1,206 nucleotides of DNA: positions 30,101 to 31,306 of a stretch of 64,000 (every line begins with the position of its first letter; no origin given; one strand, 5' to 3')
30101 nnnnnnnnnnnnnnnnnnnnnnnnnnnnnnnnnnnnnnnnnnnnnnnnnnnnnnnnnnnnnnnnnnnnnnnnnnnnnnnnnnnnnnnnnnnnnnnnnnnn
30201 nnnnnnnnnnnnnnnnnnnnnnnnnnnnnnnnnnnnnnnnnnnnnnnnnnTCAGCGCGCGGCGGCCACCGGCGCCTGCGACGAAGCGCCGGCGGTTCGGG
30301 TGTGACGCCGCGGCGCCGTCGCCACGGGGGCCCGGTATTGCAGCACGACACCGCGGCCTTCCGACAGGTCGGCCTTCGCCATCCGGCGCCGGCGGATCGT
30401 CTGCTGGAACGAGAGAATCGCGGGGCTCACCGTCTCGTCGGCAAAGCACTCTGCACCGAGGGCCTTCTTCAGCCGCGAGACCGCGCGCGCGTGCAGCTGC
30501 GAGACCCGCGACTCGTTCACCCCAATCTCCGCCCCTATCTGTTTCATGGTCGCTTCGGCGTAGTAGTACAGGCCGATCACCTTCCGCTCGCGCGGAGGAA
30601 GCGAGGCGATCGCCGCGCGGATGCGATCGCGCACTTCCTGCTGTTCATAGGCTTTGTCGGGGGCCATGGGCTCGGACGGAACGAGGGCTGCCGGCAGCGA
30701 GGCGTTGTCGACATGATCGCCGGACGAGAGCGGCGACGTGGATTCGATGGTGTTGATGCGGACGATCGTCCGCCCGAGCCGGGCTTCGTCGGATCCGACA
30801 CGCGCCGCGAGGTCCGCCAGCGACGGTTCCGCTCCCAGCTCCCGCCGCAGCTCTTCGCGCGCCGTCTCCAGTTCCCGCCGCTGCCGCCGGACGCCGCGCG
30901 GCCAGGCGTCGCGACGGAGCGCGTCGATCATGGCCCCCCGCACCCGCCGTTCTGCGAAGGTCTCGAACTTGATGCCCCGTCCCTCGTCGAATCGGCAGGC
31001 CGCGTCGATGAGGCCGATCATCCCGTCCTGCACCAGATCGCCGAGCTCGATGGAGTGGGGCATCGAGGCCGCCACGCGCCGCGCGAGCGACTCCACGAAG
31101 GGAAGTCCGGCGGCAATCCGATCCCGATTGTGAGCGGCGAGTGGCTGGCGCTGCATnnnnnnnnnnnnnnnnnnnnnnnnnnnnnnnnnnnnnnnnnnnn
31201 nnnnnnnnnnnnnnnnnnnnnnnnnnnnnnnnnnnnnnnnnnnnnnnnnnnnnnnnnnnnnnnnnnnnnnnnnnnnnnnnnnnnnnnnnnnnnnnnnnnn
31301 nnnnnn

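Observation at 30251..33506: Sigma-54 promoter with upstream direct repeats drives a FliA-type sigma factor next to an NtrC-type activator: a sigma cascade with no flagellar context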

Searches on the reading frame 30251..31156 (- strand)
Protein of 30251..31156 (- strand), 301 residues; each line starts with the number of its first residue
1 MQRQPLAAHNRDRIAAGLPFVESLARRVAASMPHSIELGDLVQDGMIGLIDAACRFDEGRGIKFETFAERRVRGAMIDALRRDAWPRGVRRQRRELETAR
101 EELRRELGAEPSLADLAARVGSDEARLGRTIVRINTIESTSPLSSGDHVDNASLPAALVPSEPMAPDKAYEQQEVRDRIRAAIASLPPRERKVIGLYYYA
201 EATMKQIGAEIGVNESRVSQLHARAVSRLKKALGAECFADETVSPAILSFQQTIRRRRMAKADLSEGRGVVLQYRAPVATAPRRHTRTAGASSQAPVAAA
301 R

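Call 5: search_protein_families(library=pfam, proteins=[window:30251-31156:-], max_evalue=0.01)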
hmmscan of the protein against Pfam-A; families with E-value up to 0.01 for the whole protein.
window:30251-31156:- (301 aa): 5 families
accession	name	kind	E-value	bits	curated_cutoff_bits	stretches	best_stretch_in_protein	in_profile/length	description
PF04545.22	Sigma70_r4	-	4.1e-17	61.9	24.1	1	182-231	1-50/50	Sigma-70, region 4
PF04542.20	Sigma70_r2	-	7.9e-17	61.3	24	1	18-85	6-70/71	Sigma-70 region 2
PF08281.18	Sigma70_r4_2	-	3.4e-09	36.6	25.7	1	177-229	2-54/54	Sigma-70, region 4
PF19380.4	DUF5955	-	0.0018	19.1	27.1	0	87-145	13-75/88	Family of unknown function (DUF5955)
PF04539.22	Sigma70_r3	-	0.0022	18.5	25.3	1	92-130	2-40/78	Sigma-70 region 3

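Call 6: search_protein_families(library=ncbifam, proteins=[window:30251-31156:-], max_evalue=0.01)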
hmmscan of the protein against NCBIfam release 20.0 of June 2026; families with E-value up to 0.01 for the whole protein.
window:30251-31156:- (301 aa): 80 families (the best 25 are shown)
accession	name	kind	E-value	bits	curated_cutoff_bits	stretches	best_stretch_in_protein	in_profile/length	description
TIGR02479.1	FliA_WhiG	subfamily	1.5e-57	194.9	189.6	1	18-233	6-223/224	FliA/WhiG family RNA polymerase sigma factor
NF004935.0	PRK06288.1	equivalog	2e-53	181.8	343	1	19-234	44-263/270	RNA polymerase sigma factor WhiG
NF005413.0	PRK06986.1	subfamily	3.7e-51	174.3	201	1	9-235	14-238/241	RNA polymerase sigma factor FliA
NF005809.0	PRK07670.1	equivalog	5.7e-38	130.9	326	1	15-235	30-252/255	FliA/WhiG family RNA polymerase sigma factor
TIGR02937.1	sigma70-ECF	superfamily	2.5e-34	118.3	42.9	1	23-233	12-165/165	sigma-70 family RNA polymerase sigma factor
NF004572.0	PRK05911.1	equivalog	8.4e-32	110.5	378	1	10-235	24-255/257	RNA polymerase sigma factor sigma-28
TIGR02980.1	SigBFG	subfamily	1.5e-29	103.3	234.35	1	14-233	9-226/227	SigB/SigF/SigG family RNA polymerase sigma factor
NF005514.0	PRK07122.1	subfamily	1.2e-24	86.9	372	1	9-233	40-263/264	RNA polymerase sigma factor SigF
NF009091.0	PRK12427.1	equivalog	1.9e-23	83.4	339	1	12-231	19-229/233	FliA/WhiG family RNA polymerase sigma factor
TIGR02997.1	Sig70-cyanoRpoD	subfamily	1.6e-22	80.1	384.5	1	14-230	80-298/298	RNA polymerase sigma factor, RpoD/SigA family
NF041931.2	MzaA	equivalog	1.9e-22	79.9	800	1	14-232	481-704/726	MZA anti-phage system associated sigma-70 family RNA polymerase sigma factor MzaA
TIGR02941.1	Sigma_B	equivalog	1.2e-20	74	315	1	20-233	41-253/255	RNA polymerase sigma factor SigB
NF005920.0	PRK07921.1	subfamily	1.5e-19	70.2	464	1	13-233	95-318/328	RNA polymerase sigma factor SigB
TIGR02393.1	RpoD_Cterm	equivalog_domain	2.1e-19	70.1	354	1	18-232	10-227/238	RNA polymerase sigma factor RpoD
TIGR02394.1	rpoS_proteo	equivalog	9e-19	68.1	378.7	1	14-242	52-283/285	RNA polymerase sigma factor RpoS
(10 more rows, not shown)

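Call 7: find_homologous_proteins(query=window:30251-31156:-, max_evalue=1e-10)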
Query window:30251-31156:- (301 aa): 7131 proteins with E <= 1e-10 among 8000 candidates; the best 120 are listed.
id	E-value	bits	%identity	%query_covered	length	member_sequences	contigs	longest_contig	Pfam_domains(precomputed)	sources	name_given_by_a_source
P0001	1.2e-184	630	100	100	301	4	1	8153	PF04545.23,PF04542.21,PF08281.19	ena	-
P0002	4.5e-176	602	84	80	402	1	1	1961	PF04545.23,PF04542.21,PF08281.19,PF14518.12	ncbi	-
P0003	2.9e-168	576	92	100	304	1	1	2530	PF04545.23,PF04542.21,PF08281.19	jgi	jgi:RNA polymerase sigma factor FliA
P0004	7.2e-166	568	91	100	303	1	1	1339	PF04545.23,PF04542.21,PF08281.19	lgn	-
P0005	2.5e-164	563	93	93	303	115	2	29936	PF04545.23,PF04542.21,PF08281.19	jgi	jgi:RNA polymerase sigma factor FliA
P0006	2.1e-163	560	92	96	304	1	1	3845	PF04545.23,PF04542.21,PF08281.19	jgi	jgi:RNA polymerase sigma factor FliA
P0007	5.5e-158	543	88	97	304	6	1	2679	PF04545.23,PF04542.21,PF08281.19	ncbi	-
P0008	2.1e-157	541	89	94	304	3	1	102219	PF04545.23,PF04542.21,PF08281.19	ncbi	-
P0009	2.8e-157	540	87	100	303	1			PF04545.23,PF04542.21,PF08281.19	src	-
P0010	3.6e-155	533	89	95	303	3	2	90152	PF04545.23,PF04542.21,PF08281.19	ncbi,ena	-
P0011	2.1e-154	531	84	100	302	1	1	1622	PF04545.23,PF04542.21,PF08281.19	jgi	jgi:RNA polymerase sigma factor for flagellar operon FliA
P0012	2.5e-154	531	85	100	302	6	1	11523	PF04545.23,PF04542.21,PF08281.19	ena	-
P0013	4.7e-154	530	90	92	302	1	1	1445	PF04545.23,PF04542.21,PF08281.19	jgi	jgi:RNA polymerase sigma factor for flagellar operon FliA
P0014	5.2e-154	529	86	100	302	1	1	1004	PF04545.23,PF04542.21,PF08281.19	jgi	jgi:RNA polymerase sigma factor for flagellar operon FliA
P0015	1.8e-153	528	91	92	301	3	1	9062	PF04545.23,PF04542.21,PF08281.19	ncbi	-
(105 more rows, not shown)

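Call 8: find_related_loci(query=window:30251-31156:-, collection=genome_contigs, flank=6000)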
Query window:30251-31156:- (301 aa) in genome_contigs; peptide patterns used: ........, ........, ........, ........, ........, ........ (x = any residue, [..] = any of these).
599 stretches matched a pattern (row limit reached: there are more); 510 encode a relative of the query (tblastn E <= 1e-3); the best 80 are kept; 80 distinct loci.
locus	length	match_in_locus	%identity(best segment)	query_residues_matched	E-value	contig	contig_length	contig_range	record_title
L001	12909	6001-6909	92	1-301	2e-180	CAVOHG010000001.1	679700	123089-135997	MAG: uncultured Acidobacteriota bacterium isolate MFD00392.bin.1.305 genome assembly, contig: contig_10756, whole genome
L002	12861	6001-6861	89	1-286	1e-164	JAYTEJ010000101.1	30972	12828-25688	MAG: Acidobacteriota bacterium isolate GFS_2025 GFS_2025_100, whole genome shotgun sequence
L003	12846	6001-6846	89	1-282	8e-164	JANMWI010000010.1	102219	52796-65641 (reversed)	MAG: Acidobacteriota bacterium isolate OTE_88_metabat_329 OTE_88_k141_1814738, whole genome shotgun sequence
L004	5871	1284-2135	89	1-284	4e-165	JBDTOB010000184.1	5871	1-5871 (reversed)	MAG: Acidobacteriota bacterium isolate cluster3_bin.164 NODE_73909_length_5871_cov_14.612792, whole genome shotgun seque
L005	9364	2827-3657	91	1-277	5e-162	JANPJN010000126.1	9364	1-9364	MAG: Acidobacteriota bacterium isolate VAR_61_metabat_4 VAR_61_k141_1095154, whole genome shotgun sequence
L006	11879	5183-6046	86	1-284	1e-160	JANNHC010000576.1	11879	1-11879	MAG: Acidobacteriota bacterium isolate SOY_6_C_metabat_331 SOY_6_C_k141_746396, whole genome shotgun sequence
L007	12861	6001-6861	87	1-286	2e-160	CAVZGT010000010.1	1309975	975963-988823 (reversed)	MAG: uncultured Acidobacteriota bacterium isolate MFD05567.bin.2.150 genome assembly, contig: contig_20007, whole genome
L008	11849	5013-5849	89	1-279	3e-160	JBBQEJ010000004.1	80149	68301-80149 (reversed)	MAG: Vicinamibacterales bacterium isolate Co_metawrap_1112 Cmw_1112_k141_9036769_length_80149_cov_13.9339, whole genome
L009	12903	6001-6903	83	1-301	3e-159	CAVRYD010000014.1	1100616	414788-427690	MAG: uncultured Acidobacteriota bacterium isolate MFD02199.bin.2.70 genome assembly, contig: contig_9372, whole genome s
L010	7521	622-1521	82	1-301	5e-159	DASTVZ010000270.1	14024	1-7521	MAG TPA_asm: Vicinamibacterales bacterium isolate SMAG_U2373 k141_1315709, whole genome shotgun sequence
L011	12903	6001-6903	82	1-301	1e-158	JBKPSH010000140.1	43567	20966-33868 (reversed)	MAG: Acidobacteriota bacterium isolate GS_EKS_MAG_00027 GS_EKS_000000595031, whole genome shotgun sequence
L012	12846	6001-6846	87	1-286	2e-158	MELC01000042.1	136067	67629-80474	MAG: Acidobacteria bacterium RIFCSPLOWO2_12_FULL_66_21 rifcsplowo2_12_scaffold_277, whole genome shotgun sequence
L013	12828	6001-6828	88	1-277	2e-157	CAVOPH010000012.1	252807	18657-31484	MAG: uncultured Acidobacteriota bacterium isolate MFD00392.bin.2.134 genome assembly, contig: contig_56191, whole genome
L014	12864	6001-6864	84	1-286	2e-155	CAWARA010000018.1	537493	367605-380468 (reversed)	MAG: uncultured Acidobacteriota bacterium isolate MFD02840.bin.2.141 genome assembly, contig: contig_37351, whole genome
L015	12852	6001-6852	84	1-281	1e-153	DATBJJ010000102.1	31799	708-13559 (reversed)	MAG TPA_asm: Vicinamibacterales bacterium isolate SMAG_U3917 k141_3054138, whole genome shotgun sequence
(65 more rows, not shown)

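Call 69: search_solved_structures(query=window:30251-31156:-, max_evalue=0.00001, show_alignments=2)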
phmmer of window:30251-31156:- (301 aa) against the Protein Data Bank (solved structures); distinct sequences matched with E-value up to 0.00001: 66 (the best 60 are shown).
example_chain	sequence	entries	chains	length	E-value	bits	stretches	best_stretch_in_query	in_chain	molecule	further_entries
6pfv_A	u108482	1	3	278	3.8e-37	131.5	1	18-233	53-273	RNA polymerase sigma factor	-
6pmi_F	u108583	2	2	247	5.3e-37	131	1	18-234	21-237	RNA polymerase sigma factor FliA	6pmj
6pfj_A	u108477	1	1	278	4e-36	128.1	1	18-233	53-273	RNA polymerase sigma factor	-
9wsm_F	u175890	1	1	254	3.9e-31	111.8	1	14-233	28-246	RNA polymerase sigma factor FliA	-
9wsf_A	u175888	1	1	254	3.9e-31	111.8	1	14-233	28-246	RNA polymerase sigma factor FliA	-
1rp3_A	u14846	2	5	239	2.2e-26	96.2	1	12-233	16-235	RNA polymerase sigma factor SIGMA-28 (FliA) | RNA polymerase sigma factor FliA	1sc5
7lq4_A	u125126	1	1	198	2.1e-18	70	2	11-106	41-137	WhiG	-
7f0r_F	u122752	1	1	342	1.7e-15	60.5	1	12-235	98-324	RNA polymerase sigma factor RpoS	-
7vf9_F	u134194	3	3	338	1.9e-15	60.3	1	12-234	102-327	RNA polymerase sigma factor RpoS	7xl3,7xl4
6omf_F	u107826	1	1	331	3.3e-15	59.5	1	9-235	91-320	RNA polymerase sigma factor RpoS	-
6kj6_F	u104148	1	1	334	3.3e-15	59.5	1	9-235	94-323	RNA polymerase sigma factor RpoS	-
5ipl_F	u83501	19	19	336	3.3e-15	59.5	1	9-235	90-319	RNA polymerase sigma factor RpoS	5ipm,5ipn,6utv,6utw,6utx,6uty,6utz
8x6g_H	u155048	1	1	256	7.1e-15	58.4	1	20-232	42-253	RNA polymerase sigma factor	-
7ye1_F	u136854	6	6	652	8.7e-15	58.1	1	11-231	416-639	RNA polymerase sigma factor RpoD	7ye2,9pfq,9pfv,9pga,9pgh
6uu8_FFF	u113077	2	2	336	1.7e-14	57.2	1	9-235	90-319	RNA polymerase sigma factor RpoS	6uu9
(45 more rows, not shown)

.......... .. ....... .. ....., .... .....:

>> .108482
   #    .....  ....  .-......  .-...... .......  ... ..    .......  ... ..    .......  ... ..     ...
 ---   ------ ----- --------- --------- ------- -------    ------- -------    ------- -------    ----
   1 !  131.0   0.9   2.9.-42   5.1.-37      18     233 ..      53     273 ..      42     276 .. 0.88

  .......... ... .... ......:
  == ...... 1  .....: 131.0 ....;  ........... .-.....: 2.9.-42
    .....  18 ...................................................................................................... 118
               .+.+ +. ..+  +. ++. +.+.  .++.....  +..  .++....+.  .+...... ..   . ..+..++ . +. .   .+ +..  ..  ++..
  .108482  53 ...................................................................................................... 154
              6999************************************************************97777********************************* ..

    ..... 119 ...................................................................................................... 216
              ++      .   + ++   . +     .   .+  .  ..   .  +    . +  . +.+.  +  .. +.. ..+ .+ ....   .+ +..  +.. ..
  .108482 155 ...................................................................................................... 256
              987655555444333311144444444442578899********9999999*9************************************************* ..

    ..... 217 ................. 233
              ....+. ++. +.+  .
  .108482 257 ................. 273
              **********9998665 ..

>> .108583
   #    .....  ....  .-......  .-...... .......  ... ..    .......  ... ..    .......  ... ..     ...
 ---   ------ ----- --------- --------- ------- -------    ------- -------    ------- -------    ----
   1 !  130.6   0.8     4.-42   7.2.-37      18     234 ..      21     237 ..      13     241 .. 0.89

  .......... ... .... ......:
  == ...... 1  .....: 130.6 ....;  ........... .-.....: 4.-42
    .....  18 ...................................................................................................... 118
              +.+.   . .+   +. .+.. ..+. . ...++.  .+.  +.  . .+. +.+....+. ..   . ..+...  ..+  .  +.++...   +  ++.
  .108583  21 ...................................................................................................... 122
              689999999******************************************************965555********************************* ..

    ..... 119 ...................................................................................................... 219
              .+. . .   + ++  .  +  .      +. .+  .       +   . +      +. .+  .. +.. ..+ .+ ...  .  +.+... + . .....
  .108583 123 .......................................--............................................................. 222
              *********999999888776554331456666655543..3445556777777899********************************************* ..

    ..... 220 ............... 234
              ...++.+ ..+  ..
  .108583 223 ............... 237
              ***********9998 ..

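Call 70: predict_structure(alignment_id=A2)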
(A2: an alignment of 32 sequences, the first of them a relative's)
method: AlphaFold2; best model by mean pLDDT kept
length: 301 residues; sequences in the alignment: 32
mean_pLDDT: 67.9   pTM: 0.37
mean pLDDT of the five models: 67.9, 66.3, 66.0, 65.2, 55.8
residues with pLDDT >= 90: 8; 70-90: 169; 50-70: 42; < 50: 82
segments of 3 or more residues with pLDDT < 50: 1-3, 144-151, 162-165, 237-301
pLDDT, mean of each block of 10 residues (from residue 1): 64 85 81 67 86 82 83 81 63 86 89 88 85 73 48 55 49 71 84 82 82 89 85 59 41 40 38 33 34 37 39
secondary structure, 60 per line:
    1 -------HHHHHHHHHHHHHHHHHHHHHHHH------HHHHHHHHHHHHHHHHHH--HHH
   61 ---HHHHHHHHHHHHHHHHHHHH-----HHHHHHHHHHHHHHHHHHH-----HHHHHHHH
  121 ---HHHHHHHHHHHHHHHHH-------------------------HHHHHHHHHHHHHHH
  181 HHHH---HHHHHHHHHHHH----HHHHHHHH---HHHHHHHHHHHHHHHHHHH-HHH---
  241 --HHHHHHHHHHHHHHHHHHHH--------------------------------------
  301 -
elements in order: H8-31 H38-55 H64-83 H89-107 H113-120 H124-140 H166-184 H188-199 H204-211 H215-233 H243-262

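Call 71: search_protein_representatives(protein=window:30251-31156:-)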
Query: 301 residues. Proteins with E-value up to 0.001 (for the whole library): 60637; up to 1e-10: 16598; up to 1e-30: 604. The best 150 are listed.
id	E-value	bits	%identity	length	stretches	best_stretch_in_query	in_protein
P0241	5.2e-104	363.9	78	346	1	10-236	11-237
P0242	6.7e-103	360.2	71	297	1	1-233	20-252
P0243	1.3e-102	359.3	68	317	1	11-286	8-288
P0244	8.9e-87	307.4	80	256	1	3-188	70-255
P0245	4.3e-85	301.8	65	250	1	12-235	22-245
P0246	5.3e-85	301.5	78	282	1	1-184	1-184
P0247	1.9e-82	293.1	81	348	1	60-234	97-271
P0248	3.0e-81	289.2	59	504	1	17-269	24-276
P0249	1.2e-80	287.3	66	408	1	1-236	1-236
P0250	5.9e-80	285.0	95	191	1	1-146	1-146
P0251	1.6e-77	277.1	74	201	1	1-192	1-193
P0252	8.9e-77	274.6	57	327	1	11-261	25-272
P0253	1.2e-76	274.2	76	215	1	10-180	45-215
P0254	2.9e-75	269.6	79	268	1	69-234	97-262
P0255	1.8e-73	263.7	79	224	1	103-287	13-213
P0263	5.5e-69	249.0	55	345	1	5-234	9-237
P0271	1.5e-62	227.9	51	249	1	15-233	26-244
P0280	4.3e-58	213.3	50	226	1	11-230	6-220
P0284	7.4e-57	209.3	54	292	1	1-288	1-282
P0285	9.0e-57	209.0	48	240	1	14-236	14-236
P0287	2.4e-56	207.6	46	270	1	14-235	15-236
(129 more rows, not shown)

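Call 72: find_encoding_contigs(protein=P0271, flank=8000, max_places=3)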
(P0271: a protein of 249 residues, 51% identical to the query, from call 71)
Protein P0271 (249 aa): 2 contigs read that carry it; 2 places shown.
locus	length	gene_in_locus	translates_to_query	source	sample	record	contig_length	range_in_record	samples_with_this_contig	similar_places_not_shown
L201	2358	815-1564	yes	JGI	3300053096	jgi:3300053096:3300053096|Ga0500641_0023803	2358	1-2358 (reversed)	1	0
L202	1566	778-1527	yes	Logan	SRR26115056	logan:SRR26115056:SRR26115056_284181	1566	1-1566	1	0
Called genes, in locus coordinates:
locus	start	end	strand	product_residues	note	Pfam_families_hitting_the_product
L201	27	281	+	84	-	-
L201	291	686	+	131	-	-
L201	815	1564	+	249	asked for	PF04542:Sigma70_r2, PF08281:Sigma70_r4_2, PF04545:Sigma70_r4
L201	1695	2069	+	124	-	PF08378:NERD, PF02021:UPF0102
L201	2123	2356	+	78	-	?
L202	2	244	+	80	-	?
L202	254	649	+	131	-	-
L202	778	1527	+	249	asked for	PF04542:Sigma70_r2, PF08281:Sigma70_r4_2, PF04545:Sigma70_r4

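Call 73: find_encoding_contigs(protein=P0280, flank=8000, max_places=2)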
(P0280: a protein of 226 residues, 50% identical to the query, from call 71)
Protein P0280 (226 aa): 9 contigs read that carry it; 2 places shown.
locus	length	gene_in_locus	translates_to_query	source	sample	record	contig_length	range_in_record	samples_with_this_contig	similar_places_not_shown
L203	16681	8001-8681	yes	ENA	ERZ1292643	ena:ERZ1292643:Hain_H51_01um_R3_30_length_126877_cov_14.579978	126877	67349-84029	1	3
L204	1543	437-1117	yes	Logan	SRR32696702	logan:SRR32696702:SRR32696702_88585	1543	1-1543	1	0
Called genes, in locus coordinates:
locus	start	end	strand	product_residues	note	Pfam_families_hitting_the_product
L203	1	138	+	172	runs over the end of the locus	-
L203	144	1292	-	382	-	PF05559:DUF763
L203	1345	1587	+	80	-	PF00462:Glutaredoxin, PF13417:GST_N_3 (weak)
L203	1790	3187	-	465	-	PF02366:PMT, PF16192:PMT_4TMC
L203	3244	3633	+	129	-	PF18902:DUF5658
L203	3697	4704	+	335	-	PF00890:FAD_binding_2 (faint), PF03486:HI0933_like (faint), PF07992:Pyr_redox_2, PF13738:Pyr_redox_3, PF00070:Pyr_redox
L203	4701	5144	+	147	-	PF02502:LacAB_rpiB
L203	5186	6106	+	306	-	PF00389:2-Hacid_dh, PF02826:2-Hacid_dh_C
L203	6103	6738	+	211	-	PF00834:Ribul_P_3_epim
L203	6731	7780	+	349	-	PF00294:PfkB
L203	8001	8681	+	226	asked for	PF04542:Sigma70_r2, PF08281:Sigma70_r4_2, PF04545:Sigma70_r4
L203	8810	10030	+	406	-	-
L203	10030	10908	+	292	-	PF01116:F_bP_aldolase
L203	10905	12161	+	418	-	PF21760:SecD_1st, PF22599:SecDF_P1_head, PF02355:SecD_SecF_C, PF03176:MMPL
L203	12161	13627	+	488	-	PF11074:DUF2779 (weak), PF13482:RNase_H_2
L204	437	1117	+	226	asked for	PF04542:Sigma70_r2, PF08281:Sigma70_r4_2, PF04545:Sigma70_r4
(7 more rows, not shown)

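Call 74: find_encoding_contigs(protein=P0285, flank=8000, max_places=2)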
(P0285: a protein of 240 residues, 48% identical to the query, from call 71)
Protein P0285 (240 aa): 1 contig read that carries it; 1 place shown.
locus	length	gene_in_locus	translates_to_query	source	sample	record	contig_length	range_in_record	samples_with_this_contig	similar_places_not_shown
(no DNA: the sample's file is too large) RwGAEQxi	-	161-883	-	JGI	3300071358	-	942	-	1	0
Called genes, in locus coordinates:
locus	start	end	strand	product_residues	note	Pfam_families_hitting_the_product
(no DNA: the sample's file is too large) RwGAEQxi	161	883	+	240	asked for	PF04542:Sigma70_r2, PF13518:HTH_28 (faint), PF04539:Sigma70_r3, PF08281:Sigma70_r4_2, PF04545:Sigma70_r4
